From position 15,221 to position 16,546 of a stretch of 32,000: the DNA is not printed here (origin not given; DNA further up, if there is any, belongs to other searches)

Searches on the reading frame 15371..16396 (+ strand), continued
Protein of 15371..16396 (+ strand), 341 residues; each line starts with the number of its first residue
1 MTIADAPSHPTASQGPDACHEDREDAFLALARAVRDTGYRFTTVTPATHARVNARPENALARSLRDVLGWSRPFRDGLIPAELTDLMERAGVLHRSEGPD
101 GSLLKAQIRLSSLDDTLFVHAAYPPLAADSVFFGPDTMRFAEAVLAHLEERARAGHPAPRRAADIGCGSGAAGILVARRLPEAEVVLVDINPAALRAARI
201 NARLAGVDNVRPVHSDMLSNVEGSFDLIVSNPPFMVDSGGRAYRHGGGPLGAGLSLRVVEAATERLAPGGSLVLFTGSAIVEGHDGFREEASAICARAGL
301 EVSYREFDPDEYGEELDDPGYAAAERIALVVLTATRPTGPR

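Call 21: search_solved_structures(query=window:15371-16396:+, max_evalue=0.001, show_alignments=1)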
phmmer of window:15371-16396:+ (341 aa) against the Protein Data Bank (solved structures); distinct sequences matched with E-value up to 0.001: 41.
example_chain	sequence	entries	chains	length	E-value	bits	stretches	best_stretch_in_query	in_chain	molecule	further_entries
2b3t_A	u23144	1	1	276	1.1e-10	44.4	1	135-237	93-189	Protein methyltransferase hemK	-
1t43_A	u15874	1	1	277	1.1e-10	44.4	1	135-237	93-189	Protein methyltransferase hemK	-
2pjd_A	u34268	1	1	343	5.1e-10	42.2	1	161-235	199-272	Ribosomal RNA small subunit methyltransferase C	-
5u4t_A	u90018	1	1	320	7e-10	41.8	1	160-235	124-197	Putative gentamicin methyltransferase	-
5u18_A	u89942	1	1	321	7.1e-10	41.8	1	160-235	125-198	N-3'' methyltransferase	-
5tyq_A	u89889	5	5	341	7.7e-10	41.6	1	160-235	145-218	Putative gentamicin methyltransferase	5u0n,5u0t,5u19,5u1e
5u1i_A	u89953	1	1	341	7.8e-10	41.6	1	160-235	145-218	Putative gentamicin methyltransferase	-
1dus_A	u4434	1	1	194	4e-08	36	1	163-235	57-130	MJ0882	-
7rc3_A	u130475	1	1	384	7.2e-08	35.2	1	53-276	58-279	Methyltransferase family protein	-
23ks_A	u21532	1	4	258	8.2e-08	35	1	160-233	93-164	Release factor glutamine methyltransferase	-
23lq_B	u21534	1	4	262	8.3e-08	35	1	160-233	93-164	Putative oxidase > apramycin biosynthesisN-methyltransferase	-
3grz_A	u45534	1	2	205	1.6e-07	34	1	158-231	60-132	Ribosomal protein L11 methyltransferase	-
7rc2_A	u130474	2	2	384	1.8e-07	33.9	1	54-276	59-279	Methyltransferase family protein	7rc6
3mgg_A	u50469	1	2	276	1.9e-07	33.8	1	156-226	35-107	Methyltransferase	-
3evz_A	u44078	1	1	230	3.7e-07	32.8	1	162-275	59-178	methyltransferase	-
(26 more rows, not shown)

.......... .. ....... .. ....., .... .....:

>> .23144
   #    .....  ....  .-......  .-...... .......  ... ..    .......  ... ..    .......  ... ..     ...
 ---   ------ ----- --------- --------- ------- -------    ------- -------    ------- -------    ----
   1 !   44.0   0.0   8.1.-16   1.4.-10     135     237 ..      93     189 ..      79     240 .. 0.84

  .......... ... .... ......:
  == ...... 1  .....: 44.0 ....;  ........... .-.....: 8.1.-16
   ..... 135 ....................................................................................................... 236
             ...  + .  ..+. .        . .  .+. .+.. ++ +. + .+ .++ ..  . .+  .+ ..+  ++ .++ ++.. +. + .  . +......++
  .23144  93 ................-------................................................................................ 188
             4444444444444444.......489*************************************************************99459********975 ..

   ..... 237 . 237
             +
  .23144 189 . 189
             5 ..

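Call 28: search_protein_representatives(protein=window:15371-16396:+)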
Query: 341 residues. Proteins with E-value up to 0.001 (for the whole library): 17650; up to 1e-10: 1256; up to 1e-30: 341. The best 150 are listed.
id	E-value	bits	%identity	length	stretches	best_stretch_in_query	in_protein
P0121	4.1e-118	410.7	66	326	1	20-337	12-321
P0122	3.2e-89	315.7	50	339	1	6-339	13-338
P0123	1.0e-87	310.8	66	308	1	22-264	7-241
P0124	1.2e-87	310.6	52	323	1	30-336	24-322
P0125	1.2e-87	310.6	51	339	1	3-338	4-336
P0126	5.9e-86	305.0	55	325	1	27-336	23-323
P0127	6.3e-85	301.6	48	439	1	21-339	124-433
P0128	2.0e-84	300.0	50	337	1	17-334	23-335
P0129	3.2e-84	299.3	50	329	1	24-336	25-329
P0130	1.5e-83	297.1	51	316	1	26-338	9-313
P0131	1.6e-83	297.0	51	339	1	21-333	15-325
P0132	1.0e-82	294.4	55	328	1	25-335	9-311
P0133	1.3e-78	280.8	48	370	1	24-334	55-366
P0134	2.4e-78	280.0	51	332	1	22-333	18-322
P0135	3.8e-78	279.4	50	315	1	22-335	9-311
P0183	7.2e-66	239.0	49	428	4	205-333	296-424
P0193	1.2e-64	235.0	44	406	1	20-333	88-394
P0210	4.4e-63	229.8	45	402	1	13-334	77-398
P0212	6.7e-63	229.2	48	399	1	25-332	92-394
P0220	1.5e-62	228.1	42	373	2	113-337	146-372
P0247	3.0e-59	217.3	44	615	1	25-334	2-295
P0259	2.0e-57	211.2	40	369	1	24-336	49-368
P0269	2.7e-56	207.5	50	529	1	56-288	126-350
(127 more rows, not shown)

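Call 29: search_protein_families(library=pfam, proteins=[P0247, P0269, P0127, P0183, P0193, P0210, P0212, P0220, P0133, P0259], max_evalue=0.00001)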
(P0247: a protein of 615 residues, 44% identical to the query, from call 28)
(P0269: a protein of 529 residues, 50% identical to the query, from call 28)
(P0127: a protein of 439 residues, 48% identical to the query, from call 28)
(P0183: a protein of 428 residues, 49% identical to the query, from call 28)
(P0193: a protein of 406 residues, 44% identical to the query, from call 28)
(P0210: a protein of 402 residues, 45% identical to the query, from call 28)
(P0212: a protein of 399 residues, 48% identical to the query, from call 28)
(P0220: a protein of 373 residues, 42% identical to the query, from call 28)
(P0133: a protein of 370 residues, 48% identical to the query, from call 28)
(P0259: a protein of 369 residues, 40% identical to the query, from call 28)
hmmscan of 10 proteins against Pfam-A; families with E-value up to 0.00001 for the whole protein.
P0247 (615 aa): 2 families
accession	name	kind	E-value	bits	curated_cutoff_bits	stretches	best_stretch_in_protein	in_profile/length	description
PF14518.11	Haem_oxygenas_2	-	6.6e-39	134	28.9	1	428-600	1-176/177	Iron-containing redox enzyme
PF05175.20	MTS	-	1.8e-13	50.9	23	1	123-235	33-138/170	Methyltransferase small domain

P0269 (529 aa): 3 families
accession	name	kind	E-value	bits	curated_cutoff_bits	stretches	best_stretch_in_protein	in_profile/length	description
PF05175.20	MTS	-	4.7e-13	49.6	23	1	209-299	22-111/170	Methyltransferase small domain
PF04107.18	GCS2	-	2.6e-07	30.7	21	1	351-445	191-290/291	Glutamate-cysteine ligase family 2(GCS2)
PF10294.15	Methyltransf_16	-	8.2e-06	26.1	21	0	207-276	33-101/174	Lysine methyltransferase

P0127 (439 aa): 3 families
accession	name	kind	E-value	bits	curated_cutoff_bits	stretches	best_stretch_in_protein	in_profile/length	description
PF05175.20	MTS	-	3.4e-15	56.5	23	1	252-366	31-136/170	Methyltransferase small domain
PF13847.12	Methyltransf_31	-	6.3e-08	32.9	27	1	252-328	3-84/145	Methyltransferase domain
PF06325.19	PrmA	-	5.5e-06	26.5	22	1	254-325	163-233/296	Ribosomal protein L11 methyltransferase (PrmA)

P0183 (428 aa): 1 family
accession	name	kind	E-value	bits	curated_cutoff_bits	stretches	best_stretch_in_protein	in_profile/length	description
PF05175.20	MTS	-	3.5e-11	43.5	23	0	224-275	32-80/170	Methyltransferase small domain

P0193 (406 aa): 4 families
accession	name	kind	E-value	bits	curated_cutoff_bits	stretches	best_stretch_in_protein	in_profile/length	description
PF05175.20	MTS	-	1.4e-11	44.7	23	1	218-298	26-111/170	Methyltransferase small domain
PF13649.12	Methyltransf_25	-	1.6e-07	32.3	27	1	225-291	1-70/97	Methyltransferase domain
PF13847.12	Methyltransf_31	-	6.7e-07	29.5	27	1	224-295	6-84/145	Methyltransferase domain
PF06325.19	PrmA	-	1.3e-06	28.6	22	1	220-292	160-233/296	Ribosomal protein L11 methyltransferase (PrmA)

P0210 (402 aa): 4 families
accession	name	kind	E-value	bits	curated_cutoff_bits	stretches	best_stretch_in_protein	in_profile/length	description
PF05175.20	MTS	-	4.7e-16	59.3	23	1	213-297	27-113/170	Methyltransferase small domain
PF13847.12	Methyltransf_31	-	1.7e-09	38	27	1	216-289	3-81/145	Methyltransferase domain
PF13649.12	Methyltransf_25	-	2.5e-08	35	27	1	220-289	1-72/97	Methyltransferase domain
PF06325.19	PrmA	-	5.9e-07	29.7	22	1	210-289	155-233/296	Ribosomal protein L11 methyltransferase (PrmA)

P0212 (399 aa): 1 family
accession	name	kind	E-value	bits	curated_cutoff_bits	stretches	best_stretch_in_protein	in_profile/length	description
PF05175.20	MTS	-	4.5e-07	30.1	23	1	219-295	31-111/170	Methyltransferase small domain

P0220 (373 aa): 1 family
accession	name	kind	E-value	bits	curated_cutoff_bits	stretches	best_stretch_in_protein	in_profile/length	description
PF05175.20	MTS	-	3.7e-12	46.7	23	1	193-306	33-138/170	Methyltransferase small domain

P0133 (370 aa): 1 family
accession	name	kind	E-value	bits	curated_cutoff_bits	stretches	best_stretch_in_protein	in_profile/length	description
PF05175.20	MTS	-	1.7e-13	51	23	1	187-306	31-138/170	Methyltransferase small domain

P0259 (369 aa): 1 family
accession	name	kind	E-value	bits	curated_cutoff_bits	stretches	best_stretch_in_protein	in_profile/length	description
PF05175.20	MTS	-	2.9e-12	47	23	1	182-308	32-140/170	Methyltransferase small domain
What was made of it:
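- It occurs as an MT-HDO fusion in P0247 (call 29).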

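Call 31: find_related_loci(query=A1, collection=genome_contigs, flank=8000)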
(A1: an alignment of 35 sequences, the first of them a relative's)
Query A1 (339 aa) in genome_contigs; peptide patterns used: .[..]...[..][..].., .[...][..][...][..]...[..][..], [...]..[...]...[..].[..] (x = any residue, [..] = any of these).
600 stretches matched a pattern (row limit reached: there are more); 373 encode a relative of the query (tblastn E <= 1e-3); the best 80 are kept; 80 distinct loci.
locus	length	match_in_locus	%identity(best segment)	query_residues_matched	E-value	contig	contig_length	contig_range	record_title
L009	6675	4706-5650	57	26-336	5e-109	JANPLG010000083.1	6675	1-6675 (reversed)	MAG: Actinomycetes bacterium isolate VAR_61_concoct_378 VAR_61_k141_1402454, whole genome shotgun sequence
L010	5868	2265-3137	62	44-333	4e-109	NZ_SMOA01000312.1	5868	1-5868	Paracraurococcus ruber strain JCM9931 NODE_312_length_5868_cov_8.098660, whole genome shotgun sequence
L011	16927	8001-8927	54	27-335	8e-103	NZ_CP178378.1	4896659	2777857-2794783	Pseudomonas sp. YJ42 chromosome, complete genome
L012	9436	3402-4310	54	34-337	1e-102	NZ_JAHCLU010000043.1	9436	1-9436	Halomonas jincaotanensis strain TRM 85114 contig43, whole genome shotgun sequence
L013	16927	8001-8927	56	27-335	3e-102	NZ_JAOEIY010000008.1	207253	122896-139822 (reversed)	Stutzerimonas sp. S1 NODE_8_length_207253_cov_387.051695, whole genome shotgun sequence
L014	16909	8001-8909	53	34-337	7e-101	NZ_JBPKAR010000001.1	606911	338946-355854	Halomonas sp. RA08-2 Scaffold1, whole genome shotgun sequence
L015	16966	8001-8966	51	12-335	4e-100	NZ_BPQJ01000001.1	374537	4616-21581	Methylobacterium frigidaeris strain JCM 32048 entry1, whole genome shotgun sequence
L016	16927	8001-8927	50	23-331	3e-99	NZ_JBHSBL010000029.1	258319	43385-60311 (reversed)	Actinoplanes subglobosus strain TBRC 5832 GCM70011549_36, whole genome shotgun sequence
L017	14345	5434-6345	54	29-331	3e-99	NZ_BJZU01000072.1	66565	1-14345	Methylobacterium oxalidis strain NBRC 107715 sequence072, whole genome shotgun sequence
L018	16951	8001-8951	53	12-332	3e-99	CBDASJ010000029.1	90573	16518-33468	MAG: Acetobacteraceae bacterium isolate 40c89896-1c5d-4def-a427-01c39ee82f7f genome assembly, contig: contig_29, whole g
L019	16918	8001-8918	54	30-336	1e-98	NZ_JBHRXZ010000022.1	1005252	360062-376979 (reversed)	Stutzerimonas tarimensis strain KCTC 42447 velvet_auto_83_22, whole genome shotgun sequence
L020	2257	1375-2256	53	25-314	4e-102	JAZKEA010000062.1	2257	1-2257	MAG: Armatimonadota bacterium isolate DC_HB_02_SPN181219-bin009 DCHB02SPN_B009_0_000000000062, whole genome shotgun sequ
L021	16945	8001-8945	51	23-336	7e-97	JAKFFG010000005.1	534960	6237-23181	MAG: Pseudomonas sp. isolate LC094 contig-124_1, whole genome shotgun sequence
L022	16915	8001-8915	54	31-339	1e-95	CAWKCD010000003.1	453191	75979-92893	MAG: uncultured Alphaproteobacteria bacterium isolate MFD04580.bin.1.170 genome assembly, contig: contig_35266, whole ge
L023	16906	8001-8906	53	34-336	4e-95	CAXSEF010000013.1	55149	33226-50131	MAG: uncultured Acetobacteraceae bacterium isolate private_X1_metawrap_bin.1 genome assembly, contig: private_X1_metawra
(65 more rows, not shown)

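Call 48: find_encoding_contigs(protein=P0098, flank=7000, max_places=2)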
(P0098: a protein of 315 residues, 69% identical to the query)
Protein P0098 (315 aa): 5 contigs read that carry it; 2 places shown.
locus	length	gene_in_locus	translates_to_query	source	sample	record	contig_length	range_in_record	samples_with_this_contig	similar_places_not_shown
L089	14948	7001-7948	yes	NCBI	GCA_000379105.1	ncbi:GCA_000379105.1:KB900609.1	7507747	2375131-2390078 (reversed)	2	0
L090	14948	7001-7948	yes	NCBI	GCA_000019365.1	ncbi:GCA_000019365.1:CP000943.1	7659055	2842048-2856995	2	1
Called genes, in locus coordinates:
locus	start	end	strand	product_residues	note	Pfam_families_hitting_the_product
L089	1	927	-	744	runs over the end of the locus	PF01315:Ald_Xan_dh_C, PF02738:MoCoBD_1, PF20256:MoCoBD_2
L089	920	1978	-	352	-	PF00941:FAD_binding_5, PF03450:CO_deh_flav_C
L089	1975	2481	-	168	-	PF00111:Fer2 (weak), PF01799:Fer2_2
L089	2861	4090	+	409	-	PF00989:PAS, PF08448:PAS_4, PF13426:PAS_9, PF07536:HWE_HK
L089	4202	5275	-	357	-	PF01734:Patatin, PF12536:DUF3734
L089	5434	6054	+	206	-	PF09347:DUF1989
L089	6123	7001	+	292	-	PF08892:YqcI_YcgG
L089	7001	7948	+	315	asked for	PF05175:MTS, PF06325:PrmA (weak), PF13489:Methyltransf_23 (faint), PF13847:Methyltransf_31, PF08241:Methyltransf_11 (weak), PF08242:Methyltransf_12, PF13649:Methyltransf_25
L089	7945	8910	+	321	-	PF10017:Methyltransf_33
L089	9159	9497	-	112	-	-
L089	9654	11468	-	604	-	-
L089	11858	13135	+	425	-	PF02515:CoA_transf_3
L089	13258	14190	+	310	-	PF00551:Formyl_trans_N, PF02911:Formyl_trans_C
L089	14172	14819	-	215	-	PF02798:GST_N (weak), PF13409:GST_N_2, PF13417:GST_N_3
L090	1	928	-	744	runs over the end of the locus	PF01315:Ald_Xan_dh_C, PF02738:MoCoBD_1, PF20256:MoCoBD_2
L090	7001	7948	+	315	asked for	PF05175:MTS, PF06325:PrmA (weak), PF13489:Methyltransf_23 (faint), PF13847:Methyltransf_31, PF08241:Methyltransf_11 (weak), PF08242:Methyltransf_12, PF13649:Methyltransf_25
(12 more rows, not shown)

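Call 49: find_encoding_contigs(protein=P0093, flank=7000, max_places=2)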
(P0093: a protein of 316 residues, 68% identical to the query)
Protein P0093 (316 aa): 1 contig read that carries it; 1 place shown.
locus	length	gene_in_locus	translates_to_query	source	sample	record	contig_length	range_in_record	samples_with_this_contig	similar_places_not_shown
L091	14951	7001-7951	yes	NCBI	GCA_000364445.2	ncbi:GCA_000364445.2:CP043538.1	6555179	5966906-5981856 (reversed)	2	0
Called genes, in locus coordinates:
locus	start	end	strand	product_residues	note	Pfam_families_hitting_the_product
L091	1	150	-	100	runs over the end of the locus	-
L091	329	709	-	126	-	-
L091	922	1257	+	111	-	-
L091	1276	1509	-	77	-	PF09939:DUF2171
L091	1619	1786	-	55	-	-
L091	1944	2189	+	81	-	-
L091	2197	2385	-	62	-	-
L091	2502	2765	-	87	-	-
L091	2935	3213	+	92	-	-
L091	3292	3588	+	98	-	-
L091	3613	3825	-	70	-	-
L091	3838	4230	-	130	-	-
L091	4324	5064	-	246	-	PF14234:DUF4336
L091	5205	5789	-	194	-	PF10688:Imp-YgjV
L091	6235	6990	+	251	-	PF08892:YqcI_YcgG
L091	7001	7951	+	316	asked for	PF08241:Methyltransf_11 (faint), PF13489:Methyltransf_23 (faint), PF05175:MTS, PF06325:PrmA (weak), PF13847:Methyltransf_31, PF08242:Methyltransf_12 (weak), PF13649:Methyltransf_25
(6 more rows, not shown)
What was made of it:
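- DUF1989 is dispensable beside the trio in M. mesophilicum (call 49).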

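Call 50: find_encoding_contigs(protein=P0043, flank=7000, max_places=2)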
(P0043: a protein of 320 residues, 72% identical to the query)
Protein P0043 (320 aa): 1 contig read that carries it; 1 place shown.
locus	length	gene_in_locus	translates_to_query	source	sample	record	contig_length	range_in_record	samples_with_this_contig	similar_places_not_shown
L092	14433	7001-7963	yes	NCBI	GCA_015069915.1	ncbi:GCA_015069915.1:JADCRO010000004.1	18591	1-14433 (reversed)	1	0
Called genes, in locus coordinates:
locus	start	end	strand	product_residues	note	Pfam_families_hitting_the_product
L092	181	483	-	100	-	-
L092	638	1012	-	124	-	-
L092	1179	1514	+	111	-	-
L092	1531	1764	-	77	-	PF09939:DUF2171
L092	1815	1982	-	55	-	-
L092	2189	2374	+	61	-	-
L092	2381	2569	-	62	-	-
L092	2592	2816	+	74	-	-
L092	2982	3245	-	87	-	-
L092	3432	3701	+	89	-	-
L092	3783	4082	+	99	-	-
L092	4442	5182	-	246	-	PF14234:DUF4336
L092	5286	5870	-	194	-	PF10688:Imp-YgjV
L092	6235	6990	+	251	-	PF08892:YqcI_YcgG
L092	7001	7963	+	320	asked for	PF03602:Cons_hypoth95 (faint), PF08241:Methyltransf_11 (faint), PF05175:MTS, PF06325:PrmA, PF13847:Methyltransf_31, PF08242:Methyltransf_12, PF13649:Methyltransf_25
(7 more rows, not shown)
